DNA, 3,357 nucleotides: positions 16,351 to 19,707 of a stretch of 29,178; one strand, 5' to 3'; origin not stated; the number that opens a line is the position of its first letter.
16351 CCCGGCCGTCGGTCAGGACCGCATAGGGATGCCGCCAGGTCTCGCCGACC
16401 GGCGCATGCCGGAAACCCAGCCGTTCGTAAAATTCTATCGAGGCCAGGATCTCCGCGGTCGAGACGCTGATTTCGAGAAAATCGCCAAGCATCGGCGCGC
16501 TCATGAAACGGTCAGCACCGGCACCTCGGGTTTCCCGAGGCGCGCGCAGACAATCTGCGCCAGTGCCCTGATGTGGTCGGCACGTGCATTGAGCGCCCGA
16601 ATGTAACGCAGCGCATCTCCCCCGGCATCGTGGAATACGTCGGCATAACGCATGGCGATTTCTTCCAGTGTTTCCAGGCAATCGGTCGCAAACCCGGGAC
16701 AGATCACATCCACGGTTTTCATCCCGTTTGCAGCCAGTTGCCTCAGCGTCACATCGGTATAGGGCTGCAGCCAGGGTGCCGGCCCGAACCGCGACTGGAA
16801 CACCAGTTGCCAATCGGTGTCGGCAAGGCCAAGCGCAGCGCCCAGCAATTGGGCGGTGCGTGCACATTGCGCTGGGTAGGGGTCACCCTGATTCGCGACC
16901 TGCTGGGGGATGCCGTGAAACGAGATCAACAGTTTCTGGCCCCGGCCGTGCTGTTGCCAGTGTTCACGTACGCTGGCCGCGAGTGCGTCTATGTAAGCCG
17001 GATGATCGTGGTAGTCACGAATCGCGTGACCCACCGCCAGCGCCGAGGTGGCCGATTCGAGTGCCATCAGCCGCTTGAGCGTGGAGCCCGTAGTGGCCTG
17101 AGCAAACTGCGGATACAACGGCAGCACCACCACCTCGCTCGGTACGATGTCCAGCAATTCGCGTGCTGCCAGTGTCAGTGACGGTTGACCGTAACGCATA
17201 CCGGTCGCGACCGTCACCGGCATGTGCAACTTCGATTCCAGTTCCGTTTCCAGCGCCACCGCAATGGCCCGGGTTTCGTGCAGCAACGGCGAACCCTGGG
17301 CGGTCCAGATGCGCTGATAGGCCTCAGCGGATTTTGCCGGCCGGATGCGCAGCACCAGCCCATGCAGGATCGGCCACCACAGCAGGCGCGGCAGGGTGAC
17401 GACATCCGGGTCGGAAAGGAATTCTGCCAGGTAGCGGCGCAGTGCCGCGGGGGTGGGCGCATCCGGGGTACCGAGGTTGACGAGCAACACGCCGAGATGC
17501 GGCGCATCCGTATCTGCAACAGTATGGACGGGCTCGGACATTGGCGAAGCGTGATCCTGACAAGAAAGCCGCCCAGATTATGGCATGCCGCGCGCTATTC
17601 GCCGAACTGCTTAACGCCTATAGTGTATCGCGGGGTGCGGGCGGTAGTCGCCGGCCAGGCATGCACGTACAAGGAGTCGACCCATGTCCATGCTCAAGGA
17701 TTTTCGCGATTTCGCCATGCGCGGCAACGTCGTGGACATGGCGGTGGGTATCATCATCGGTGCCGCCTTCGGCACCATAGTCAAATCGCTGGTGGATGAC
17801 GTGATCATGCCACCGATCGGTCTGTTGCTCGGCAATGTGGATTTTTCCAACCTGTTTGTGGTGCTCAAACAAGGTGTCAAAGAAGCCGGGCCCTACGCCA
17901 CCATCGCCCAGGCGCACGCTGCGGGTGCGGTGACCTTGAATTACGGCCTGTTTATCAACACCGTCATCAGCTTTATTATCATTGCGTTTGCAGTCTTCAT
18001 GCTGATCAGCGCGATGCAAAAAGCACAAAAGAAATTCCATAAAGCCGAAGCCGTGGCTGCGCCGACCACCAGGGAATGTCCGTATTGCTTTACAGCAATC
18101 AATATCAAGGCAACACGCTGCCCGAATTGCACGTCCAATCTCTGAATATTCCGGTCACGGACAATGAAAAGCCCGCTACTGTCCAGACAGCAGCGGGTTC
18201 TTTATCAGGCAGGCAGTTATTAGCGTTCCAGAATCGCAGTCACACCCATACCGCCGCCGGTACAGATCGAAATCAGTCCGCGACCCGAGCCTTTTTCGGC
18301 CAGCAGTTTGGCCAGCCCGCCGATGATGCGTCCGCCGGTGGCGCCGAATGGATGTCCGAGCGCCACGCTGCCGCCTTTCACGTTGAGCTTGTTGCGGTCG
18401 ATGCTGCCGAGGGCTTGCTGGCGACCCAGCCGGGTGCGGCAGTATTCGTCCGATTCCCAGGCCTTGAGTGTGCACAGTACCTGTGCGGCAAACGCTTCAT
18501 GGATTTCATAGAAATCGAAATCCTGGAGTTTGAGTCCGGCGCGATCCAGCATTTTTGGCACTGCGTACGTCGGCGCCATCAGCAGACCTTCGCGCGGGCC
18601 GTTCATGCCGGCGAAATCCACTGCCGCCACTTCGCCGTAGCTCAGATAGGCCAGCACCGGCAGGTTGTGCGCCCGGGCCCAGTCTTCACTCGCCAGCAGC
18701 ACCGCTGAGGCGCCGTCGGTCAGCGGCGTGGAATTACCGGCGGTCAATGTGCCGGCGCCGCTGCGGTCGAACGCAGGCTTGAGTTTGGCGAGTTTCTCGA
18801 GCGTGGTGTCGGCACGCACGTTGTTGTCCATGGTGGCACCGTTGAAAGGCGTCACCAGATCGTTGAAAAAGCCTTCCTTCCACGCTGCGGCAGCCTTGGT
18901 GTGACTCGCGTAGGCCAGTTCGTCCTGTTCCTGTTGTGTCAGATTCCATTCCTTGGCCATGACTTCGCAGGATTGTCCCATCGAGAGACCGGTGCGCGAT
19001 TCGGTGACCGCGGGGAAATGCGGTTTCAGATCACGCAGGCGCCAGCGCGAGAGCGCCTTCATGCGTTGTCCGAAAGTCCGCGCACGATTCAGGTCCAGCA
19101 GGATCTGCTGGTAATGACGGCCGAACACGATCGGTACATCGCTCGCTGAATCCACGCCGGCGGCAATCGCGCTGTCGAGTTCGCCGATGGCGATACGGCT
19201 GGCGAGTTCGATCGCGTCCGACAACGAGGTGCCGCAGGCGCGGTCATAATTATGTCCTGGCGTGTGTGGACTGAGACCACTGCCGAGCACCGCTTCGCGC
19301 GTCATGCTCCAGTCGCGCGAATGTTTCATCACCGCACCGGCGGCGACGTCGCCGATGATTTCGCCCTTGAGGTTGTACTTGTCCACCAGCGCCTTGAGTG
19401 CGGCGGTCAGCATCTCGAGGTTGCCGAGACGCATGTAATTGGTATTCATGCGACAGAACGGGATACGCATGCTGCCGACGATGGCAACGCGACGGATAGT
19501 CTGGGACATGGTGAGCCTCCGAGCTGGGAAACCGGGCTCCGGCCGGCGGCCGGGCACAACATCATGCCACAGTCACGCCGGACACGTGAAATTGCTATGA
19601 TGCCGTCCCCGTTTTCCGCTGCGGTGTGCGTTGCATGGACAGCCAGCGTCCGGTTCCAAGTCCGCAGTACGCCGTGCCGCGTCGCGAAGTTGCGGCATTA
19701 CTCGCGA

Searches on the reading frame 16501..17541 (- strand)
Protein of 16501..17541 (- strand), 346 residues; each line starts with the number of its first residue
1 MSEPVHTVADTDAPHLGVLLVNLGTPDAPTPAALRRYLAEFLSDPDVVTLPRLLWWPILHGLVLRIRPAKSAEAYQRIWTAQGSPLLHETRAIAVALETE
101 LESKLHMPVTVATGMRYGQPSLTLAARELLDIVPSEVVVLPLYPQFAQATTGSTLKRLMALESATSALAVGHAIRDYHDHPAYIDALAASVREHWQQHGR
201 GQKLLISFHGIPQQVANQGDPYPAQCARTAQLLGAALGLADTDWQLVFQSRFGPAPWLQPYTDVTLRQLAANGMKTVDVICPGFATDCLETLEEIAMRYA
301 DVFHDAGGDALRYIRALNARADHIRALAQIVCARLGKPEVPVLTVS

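Call 24: search_protein_families(library=pfam, proteins=[window:16501-17541:-], max_evalue=0.001)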
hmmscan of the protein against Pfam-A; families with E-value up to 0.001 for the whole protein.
window:16501-17541:- (346 aa): 1 family
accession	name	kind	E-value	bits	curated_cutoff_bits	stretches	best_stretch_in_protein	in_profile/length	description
PF00762.24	Ferrochelatase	-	8.8e-109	363.8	27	1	17-334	3-316/317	Ferrochelatase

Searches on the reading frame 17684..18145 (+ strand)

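Call 24: search_protein_families(library=pfam, proteins=[window:17684-18145:+], max_evalue=0.001)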
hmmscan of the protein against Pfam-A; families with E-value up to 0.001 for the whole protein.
window:17684-18145:+ (153 aa): 2 families
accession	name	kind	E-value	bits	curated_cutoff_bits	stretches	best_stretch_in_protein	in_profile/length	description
PF01741.23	MscL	-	2.5e-42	144.5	27.4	1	3-135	1-114/123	Large-conductance mechanosensitive channel, MscL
PF09930.14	DUF2162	-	0.00082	19.3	34.4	0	83-141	59-114/223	Predicted transporter (DUF2162)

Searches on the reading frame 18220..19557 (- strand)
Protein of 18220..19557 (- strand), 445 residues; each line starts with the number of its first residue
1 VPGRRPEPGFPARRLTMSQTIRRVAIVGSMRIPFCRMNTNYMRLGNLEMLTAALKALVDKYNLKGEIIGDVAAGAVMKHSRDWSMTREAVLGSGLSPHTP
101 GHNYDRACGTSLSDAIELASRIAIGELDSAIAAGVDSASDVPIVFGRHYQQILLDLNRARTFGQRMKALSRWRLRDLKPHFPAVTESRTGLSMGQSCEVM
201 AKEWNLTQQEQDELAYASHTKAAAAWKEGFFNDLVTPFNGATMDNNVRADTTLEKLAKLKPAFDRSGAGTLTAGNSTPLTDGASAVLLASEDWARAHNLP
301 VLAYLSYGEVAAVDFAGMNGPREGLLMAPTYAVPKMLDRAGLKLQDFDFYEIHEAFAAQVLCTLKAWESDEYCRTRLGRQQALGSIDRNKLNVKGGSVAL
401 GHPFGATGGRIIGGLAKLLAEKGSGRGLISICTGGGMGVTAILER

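Call 24: search_protein_families(library=pfam, proteins=[window:18220-19557:-], max_evalue=0.001)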
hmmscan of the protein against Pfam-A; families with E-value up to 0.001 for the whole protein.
window:18220-19557:- (445 aa): 2 families
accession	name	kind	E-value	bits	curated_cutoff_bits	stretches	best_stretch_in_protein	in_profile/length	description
PF00108.29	Thiolase_N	-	2e-48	165.5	26.4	1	24-292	1-260/260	Thiolase, N-terminal domain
PF02803.24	Thiolase_C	-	7.1e-35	119.8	27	1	315-445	10-123/123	Thiolase, C-terminal domain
